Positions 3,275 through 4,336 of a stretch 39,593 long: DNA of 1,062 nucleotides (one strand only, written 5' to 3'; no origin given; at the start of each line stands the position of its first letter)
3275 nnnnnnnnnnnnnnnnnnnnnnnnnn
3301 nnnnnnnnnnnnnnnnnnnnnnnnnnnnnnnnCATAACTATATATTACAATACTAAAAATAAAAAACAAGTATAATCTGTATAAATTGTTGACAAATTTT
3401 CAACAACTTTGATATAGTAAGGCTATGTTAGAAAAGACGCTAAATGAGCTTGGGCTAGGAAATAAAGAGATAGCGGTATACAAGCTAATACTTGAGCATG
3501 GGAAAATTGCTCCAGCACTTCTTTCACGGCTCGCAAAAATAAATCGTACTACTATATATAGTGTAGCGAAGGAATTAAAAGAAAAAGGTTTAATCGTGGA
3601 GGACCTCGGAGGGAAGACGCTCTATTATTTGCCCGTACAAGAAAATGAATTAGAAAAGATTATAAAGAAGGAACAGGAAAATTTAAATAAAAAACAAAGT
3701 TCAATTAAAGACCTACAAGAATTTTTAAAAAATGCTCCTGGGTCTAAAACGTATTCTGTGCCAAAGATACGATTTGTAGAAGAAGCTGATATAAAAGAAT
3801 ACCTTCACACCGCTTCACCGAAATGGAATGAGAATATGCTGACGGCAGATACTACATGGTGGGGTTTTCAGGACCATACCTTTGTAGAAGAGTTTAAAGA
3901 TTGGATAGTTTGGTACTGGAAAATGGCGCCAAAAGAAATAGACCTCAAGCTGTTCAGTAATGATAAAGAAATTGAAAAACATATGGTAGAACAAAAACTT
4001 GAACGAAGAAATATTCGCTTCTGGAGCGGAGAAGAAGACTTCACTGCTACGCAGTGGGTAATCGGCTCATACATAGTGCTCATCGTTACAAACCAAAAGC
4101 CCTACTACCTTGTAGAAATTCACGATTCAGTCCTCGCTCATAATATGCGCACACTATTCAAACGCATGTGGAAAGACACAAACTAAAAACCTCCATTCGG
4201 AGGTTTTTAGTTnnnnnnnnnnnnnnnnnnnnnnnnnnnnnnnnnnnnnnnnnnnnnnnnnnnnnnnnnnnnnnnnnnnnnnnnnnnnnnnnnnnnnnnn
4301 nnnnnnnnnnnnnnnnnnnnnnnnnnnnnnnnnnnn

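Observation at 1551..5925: Two paralogous Cys-rich multi-zinc-ribbon proteins flanking a TrmB-like regulator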

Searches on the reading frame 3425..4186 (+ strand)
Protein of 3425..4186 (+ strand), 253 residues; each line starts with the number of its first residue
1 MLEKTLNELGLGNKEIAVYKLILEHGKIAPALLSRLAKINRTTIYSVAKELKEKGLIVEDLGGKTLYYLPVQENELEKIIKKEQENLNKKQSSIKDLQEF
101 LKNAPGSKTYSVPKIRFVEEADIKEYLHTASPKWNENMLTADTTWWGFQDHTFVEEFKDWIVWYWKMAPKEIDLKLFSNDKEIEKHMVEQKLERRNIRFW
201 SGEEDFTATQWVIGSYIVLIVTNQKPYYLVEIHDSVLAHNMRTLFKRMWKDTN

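Call 3: search_protein_families(library=pfam, proteins=[window:3425-4186:+], max_evalue=1)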
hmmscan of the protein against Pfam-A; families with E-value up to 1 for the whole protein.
window:3425-4186:+ (253 aa): 10 families
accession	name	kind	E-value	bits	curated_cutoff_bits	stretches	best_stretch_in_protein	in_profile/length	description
PF01978.25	TrmB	-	8.4e-10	38.8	25.6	1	6-68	1-63/68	Sugar-specific transcriptional regulator TrmB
PF03965.22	Penicillinase_R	-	0.00083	20.1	22.6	1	11-75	1-69/115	Penicillinase repressor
PF13412.12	HTH_24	-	0.012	15.6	21.9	1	15-57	5-47/48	Winged helix-turn-helix DNA-binding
PF08279.18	HTH_11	-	0.036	14.4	25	1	20-64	7-52/55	HTH domain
PF10228.14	HPF1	-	0.044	13.9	27.1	1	37-104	130-201/251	Histone PARylation factor 1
PF15309.11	ALMS_motif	-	0.055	14.3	27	1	71-124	32-85/133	ALMS motif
PF13730.12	HTH_36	-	0.11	12.7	25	1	33-57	31-55/55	Helix-turn-helix domain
PF12802.13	MarR_2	-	0.12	13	27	1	22-58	14-51/61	MarR family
PF02002.24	TFIIE_alpha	-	0.29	11.5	22.9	1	12-90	12-95/105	TFIIE alpha subunit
PF22194.2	F-93_WHD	-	0.5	10.9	28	0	39-59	27-47/62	F-93, winged-helix domain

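Call 4: search_protein_families(library=ncbifam, proteins=[window:3425-4186:+], max_evalue=1)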
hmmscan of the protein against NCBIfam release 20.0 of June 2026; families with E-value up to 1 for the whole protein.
window:3425-4186:+ (253 aa): 10 families
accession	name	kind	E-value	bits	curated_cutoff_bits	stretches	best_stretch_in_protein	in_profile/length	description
NF053777.1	Saro0803TransReg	equivalog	7.4e-05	22.5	200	1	4-60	28-84/140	Saro_0803 family transcriptional regulator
NF041141.1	tran_reg_TrmBL2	equivalog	0.00011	21.8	530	1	11-98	16-103/264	HTH-type transcriptional regulator TrmBL2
NF047390.1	TransRegTrmBL1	equivalog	0.00094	18.2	650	1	4-112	8-113/341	HTH-type sugar sensing transcriptional regulator TrmBL1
NF047392.1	TransRegTrmBHalo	equivalog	0.0018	17.3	500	1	2-57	9-64/349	HTH-type sugar sensing transcriptional regulator TrmB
NF040939.2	trans_reg_lrs14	equivalog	0.011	15.7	90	1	10-60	18-69/103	Lrs14 family HTH-type transcriptional regulator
NF053606.1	Sta1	subfamily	0.012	15.7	80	1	10-82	17-95/100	Sta1 family transcriptional regulator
NF050069.2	PqqD_rel_WgkC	exception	0.066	13.2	110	1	58-105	34-81/103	PqqD family peptide maturation chaperone WgkC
TIGR00122.1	birA_repr_reg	equivalog_domain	0.088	12.7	70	1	33-60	19-46/69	biotin operon repressor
TIGR01828.1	pyru_phos_dikin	equivalog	0.093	10.7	843.45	1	16-100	568-653/865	pyruvate, phosphate dikinase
TIGR01884.1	cas_HTH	subfamily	0.4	10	60.2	1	10-60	139-189/202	CRISPR-associated CARF protein Csa3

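Call 7: search_protein_families(library=padloc, proteins=[window:3425-4186:+], max_evalue=1)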
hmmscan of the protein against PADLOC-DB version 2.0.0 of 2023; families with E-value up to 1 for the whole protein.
window:3425-4186:+ (253 aa): 6 families
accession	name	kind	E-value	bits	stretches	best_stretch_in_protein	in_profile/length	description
PDLC01044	Csa3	-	7.3e-05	20.7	1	9-61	132-182/194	Type I-A associated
PDLC01438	Csa3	-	0.00082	17.5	1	18-139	153-267/305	"CAS-I,CAS-II,CAS-III,CAS-IV,CAS-V,CAS-VI; associated_signaling"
PDLC01858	CARF3--CARF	-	0.003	15.5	1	4-60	135-190/204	-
PDLC01850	CARF3--CARF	-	0.003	15.4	1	10-59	142-191/209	-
PDLC04408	PDC-M09B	-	0.0094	12.5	1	42-96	183-237/486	-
PDLC01849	CARF3--CARF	-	0.027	12.2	1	24-60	148-184/197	-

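Call 8: search_protein_families(library=phrogs, proteins=[window:3425-4186:+], max_evalue=1)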
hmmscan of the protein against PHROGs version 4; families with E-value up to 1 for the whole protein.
window:3425-4186:+ (253 aa): 3 families
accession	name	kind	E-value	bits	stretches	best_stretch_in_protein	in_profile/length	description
phrog_186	-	DNA, RNA and nucleotide metabolism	0.00051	20.8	1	28-96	63-131/308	DnaD-like helicase loader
phrog_142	-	moron, auxiliary metabolic gene and host takeover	0.029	15.5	1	17-86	16-88/116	Ren-like exclusion protein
phrog_30947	-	unknown function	0.32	12.4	0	158-202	26-71/77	-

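Call 50: find_related_loci(query=window:3425-4186:+, collection=metagenome_contigs, flank=6000)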
Query window:3425-4186:+ (253 aa) in metagenome_contigs; peptide patterns used: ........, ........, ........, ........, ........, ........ (x = any residue, [..] = any of these).
230 stretches matched a pattern; 1 encode a relative of the query (tblastn E <= 1e-3); 1 distinct loci.
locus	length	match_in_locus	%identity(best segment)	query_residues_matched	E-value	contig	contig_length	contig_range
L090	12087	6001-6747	83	1-249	1e-141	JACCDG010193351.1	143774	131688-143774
